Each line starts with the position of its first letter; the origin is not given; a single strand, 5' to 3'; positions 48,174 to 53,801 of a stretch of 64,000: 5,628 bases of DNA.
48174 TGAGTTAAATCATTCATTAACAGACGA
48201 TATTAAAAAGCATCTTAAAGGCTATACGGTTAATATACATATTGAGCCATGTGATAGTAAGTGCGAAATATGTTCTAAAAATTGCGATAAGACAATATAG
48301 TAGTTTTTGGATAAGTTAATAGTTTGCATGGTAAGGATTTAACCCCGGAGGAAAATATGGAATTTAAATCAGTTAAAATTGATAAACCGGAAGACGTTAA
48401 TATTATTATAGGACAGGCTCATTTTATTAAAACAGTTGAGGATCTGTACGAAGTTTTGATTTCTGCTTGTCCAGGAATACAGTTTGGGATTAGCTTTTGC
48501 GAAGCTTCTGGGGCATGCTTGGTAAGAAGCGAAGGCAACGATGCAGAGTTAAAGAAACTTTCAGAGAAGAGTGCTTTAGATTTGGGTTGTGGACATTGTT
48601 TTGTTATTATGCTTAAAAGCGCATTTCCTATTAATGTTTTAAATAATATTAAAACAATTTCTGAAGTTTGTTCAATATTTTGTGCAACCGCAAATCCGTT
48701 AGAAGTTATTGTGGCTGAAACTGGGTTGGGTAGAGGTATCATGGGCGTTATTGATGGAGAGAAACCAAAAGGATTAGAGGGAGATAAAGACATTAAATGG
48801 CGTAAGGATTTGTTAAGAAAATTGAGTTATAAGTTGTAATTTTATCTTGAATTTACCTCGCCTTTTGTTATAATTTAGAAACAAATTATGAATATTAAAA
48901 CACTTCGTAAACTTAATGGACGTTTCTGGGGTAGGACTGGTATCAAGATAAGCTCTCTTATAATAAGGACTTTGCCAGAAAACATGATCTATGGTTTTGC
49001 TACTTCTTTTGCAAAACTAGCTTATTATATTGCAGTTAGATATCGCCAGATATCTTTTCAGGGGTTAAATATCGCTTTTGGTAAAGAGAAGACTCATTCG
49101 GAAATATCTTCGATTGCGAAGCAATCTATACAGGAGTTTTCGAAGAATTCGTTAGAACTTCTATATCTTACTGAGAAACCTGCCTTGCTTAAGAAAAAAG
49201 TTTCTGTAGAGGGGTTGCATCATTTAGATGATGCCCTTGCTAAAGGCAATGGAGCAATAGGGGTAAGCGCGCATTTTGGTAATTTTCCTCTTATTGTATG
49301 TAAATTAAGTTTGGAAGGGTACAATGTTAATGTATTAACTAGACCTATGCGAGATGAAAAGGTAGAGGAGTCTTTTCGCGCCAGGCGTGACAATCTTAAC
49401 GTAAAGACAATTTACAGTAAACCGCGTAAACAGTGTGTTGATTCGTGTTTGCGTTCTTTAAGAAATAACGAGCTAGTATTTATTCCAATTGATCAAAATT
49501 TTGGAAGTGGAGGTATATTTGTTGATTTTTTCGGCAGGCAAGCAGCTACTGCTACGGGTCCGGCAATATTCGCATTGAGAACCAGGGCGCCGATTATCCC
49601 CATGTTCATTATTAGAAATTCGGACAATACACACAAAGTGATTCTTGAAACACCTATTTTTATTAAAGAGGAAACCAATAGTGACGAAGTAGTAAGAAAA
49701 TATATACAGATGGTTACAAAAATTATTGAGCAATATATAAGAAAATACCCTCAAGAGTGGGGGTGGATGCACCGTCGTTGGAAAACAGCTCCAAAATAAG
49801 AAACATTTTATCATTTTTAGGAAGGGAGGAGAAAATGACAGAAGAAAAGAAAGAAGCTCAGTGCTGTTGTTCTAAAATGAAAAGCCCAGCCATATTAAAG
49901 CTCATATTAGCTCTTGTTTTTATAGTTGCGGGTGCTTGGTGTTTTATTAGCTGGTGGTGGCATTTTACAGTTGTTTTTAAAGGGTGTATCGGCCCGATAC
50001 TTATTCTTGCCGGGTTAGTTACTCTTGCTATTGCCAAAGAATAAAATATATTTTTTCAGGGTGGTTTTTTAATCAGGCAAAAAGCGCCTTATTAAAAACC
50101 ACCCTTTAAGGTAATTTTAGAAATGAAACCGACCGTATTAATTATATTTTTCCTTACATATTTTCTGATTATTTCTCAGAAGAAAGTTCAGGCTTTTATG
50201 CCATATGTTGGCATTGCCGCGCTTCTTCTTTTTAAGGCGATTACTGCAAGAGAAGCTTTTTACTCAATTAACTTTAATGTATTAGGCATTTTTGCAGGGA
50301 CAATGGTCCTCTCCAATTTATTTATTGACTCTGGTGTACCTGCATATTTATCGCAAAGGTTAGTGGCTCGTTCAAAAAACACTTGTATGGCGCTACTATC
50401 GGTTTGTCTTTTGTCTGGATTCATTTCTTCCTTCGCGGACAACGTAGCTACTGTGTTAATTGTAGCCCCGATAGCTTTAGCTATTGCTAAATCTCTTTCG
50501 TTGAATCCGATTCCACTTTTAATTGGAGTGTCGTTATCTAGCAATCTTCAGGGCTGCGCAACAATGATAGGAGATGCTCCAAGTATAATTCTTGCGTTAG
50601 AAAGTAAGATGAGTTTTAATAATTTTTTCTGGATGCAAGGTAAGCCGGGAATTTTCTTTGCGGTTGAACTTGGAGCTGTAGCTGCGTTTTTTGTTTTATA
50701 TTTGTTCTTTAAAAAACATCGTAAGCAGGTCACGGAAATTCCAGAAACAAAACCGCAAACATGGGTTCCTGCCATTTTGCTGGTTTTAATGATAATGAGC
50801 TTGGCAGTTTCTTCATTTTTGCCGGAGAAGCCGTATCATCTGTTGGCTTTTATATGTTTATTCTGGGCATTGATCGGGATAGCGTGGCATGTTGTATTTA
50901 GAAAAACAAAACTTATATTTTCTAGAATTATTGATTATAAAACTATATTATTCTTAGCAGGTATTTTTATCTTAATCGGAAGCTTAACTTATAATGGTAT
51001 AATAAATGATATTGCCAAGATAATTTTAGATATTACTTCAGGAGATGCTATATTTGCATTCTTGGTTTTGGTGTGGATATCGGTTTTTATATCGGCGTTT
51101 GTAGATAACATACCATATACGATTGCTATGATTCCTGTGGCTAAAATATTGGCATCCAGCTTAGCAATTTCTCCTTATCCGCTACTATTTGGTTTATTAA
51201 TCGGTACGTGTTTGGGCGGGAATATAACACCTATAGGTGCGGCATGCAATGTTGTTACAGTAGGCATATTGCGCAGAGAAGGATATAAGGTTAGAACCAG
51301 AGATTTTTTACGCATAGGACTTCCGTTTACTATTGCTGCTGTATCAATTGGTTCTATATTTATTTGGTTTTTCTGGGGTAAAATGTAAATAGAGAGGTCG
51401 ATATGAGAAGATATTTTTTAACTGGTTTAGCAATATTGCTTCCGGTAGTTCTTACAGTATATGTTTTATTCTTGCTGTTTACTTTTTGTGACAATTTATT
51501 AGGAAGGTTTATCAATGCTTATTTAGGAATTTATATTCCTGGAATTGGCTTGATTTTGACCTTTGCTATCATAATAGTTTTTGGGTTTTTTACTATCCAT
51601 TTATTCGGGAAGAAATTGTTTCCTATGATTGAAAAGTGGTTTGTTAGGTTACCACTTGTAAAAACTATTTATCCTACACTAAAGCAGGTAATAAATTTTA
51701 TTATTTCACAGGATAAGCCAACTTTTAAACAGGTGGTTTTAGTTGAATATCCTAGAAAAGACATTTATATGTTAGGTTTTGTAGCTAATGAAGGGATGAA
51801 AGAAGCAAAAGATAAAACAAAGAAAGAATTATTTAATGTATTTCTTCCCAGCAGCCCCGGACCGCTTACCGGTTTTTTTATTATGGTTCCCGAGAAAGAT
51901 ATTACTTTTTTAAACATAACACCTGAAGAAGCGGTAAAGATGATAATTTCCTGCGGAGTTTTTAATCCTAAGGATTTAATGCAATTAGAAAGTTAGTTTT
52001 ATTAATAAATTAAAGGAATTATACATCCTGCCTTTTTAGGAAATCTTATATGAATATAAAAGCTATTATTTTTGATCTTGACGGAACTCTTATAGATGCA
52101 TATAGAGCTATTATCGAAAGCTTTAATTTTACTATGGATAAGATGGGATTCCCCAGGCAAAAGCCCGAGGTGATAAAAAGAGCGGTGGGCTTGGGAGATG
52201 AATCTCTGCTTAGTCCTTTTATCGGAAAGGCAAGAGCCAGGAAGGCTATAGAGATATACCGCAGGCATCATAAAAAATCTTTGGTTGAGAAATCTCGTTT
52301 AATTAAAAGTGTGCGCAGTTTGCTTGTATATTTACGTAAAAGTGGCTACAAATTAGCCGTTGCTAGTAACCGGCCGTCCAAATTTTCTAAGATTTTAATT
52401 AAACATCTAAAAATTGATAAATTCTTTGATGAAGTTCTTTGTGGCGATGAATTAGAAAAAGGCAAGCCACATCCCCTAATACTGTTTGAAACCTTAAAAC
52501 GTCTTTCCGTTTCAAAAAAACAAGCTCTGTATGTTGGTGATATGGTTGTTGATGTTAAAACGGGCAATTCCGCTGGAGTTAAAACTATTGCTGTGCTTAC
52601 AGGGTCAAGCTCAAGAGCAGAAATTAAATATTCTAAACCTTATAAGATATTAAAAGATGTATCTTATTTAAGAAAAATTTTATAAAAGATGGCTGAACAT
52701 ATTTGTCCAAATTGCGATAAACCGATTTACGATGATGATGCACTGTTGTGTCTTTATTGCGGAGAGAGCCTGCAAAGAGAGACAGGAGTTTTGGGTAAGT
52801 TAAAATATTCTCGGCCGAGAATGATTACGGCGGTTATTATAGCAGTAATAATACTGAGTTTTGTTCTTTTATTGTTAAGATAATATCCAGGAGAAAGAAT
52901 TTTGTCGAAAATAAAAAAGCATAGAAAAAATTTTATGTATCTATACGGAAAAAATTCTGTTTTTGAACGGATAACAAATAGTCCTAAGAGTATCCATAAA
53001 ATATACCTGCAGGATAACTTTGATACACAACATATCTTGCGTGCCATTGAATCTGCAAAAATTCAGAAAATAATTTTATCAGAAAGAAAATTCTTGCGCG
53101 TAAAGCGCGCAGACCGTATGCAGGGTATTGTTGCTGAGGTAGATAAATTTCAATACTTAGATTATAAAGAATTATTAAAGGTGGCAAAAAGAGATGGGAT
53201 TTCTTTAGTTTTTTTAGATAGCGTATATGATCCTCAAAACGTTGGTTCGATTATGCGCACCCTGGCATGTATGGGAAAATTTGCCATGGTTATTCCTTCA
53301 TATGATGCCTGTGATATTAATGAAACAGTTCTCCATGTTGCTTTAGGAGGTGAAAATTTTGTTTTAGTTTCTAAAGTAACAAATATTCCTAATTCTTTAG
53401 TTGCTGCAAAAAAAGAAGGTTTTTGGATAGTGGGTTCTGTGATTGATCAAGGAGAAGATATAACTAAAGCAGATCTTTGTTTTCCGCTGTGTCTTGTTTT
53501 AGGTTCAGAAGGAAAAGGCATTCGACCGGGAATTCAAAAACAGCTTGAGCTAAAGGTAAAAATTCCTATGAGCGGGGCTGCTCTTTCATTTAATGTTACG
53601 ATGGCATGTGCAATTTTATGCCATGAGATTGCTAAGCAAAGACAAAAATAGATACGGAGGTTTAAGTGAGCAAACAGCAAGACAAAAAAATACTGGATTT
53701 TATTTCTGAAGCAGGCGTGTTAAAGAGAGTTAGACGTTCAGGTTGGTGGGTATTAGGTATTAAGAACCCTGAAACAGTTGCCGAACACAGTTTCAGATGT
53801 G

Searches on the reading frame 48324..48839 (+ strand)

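Call 75: search_protein_families(library=pfam, proteins=[window:48324-48839:+], max_evalue=0.0001)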
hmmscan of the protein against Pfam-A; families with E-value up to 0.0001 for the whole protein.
window:48324-48839:+ (171 aa): 1 family
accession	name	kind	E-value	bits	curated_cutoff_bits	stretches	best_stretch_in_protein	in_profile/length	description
PF04008.19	Adenosine_kin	-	2.8e-73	245.2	25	1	17-170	1-154/154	Adenosine specific kinase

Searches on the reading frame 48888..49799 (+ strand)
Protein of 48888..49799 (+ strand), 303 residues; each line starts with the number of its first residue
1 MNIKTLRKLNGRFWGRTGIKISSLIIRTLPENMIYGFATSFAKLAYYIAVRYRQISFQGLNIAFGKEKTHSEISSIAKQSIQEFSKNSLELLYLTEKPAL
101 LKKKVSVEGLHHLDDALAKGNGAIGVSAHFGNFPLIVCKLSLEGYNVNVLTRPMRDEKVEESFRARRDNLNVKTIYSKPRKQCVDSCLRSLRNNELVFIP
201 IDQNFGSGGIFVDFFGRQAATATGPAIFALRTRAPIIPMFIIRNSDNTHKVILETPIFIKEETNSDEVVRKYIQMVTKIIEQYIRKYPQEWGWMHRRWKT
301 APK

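Call 75: search_protein_families(library=pfam, proteins=[window:48888-49799:+], max_evalue=0.0001)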
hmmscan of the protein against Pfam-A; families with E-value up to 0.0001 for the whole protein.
window:48888-49799:+ (303 aa): 1 family
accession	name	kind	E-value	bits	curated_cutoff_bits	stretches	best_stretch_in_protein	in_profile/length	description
PF03279.18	Lip_A_acyltrans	-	1.7e-45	155.9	22.3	1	23-300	23-295/295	Bacterial lipid A biosynthesis acyltransferase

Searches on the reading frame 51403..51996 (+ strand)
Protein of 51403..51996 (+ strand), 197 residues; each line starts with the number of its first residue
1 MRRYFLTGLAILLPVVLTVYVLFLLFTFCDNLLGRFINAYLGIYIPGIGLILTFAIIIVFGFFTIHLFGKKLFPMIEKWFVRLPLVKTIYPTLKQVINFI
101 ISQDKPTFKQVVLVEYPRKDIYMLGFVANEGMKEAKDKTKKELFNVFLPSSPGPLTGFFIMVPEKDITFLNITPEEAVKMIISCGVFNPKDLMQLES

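Call 75: search_protein_families(library=pfam, proteins=[window:51403-51996:+], max_evalue=0.0001)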
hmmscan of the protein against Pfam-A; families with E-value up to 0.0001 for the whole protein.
window:51403-51996:+ (197 aa): 1 family
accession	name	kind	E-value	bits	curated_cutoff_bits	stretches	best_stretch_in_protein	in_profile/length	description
PF04367.18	DUF502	-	9.5e-30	103.1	23.8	1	51-155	1-106/107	Protein of unknown function (DUF502)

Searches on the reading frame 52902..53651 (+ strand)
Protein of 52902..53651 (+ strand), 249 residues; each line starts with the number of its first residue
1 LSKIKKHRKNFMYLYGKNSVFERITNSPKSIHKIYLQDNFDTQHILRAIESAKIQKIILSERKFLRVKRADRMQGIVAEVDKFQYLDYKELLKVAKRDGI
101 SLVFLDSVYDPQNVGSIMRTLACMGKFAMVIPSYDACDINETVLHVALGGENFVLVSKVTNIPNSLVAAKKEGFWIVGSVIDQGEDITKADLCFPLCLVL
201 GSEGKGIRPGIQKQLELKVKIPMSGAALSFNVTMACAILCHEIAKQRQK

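Call 75: search_protein_families(library=pfam, proteins=[window:52902-53651:+], max_evalue=0.0001)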
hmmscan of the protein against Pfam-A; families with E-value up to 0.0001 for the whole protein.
window:52902-53651:+ (249 aa): 2 families
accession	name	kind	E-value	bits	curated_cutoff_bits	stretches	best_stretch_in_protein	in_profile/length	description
PF00588.24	SpoU_methylase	-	9e-32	110.6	29.7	1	103-241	4-142/142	SpoU rRNA Methylase family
PF08032.17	SpoU_sub_bind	-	8.6e-12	45.7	22.8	1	13-85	1-75/76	RNA 2'-O ribose methyltransferase substrate binding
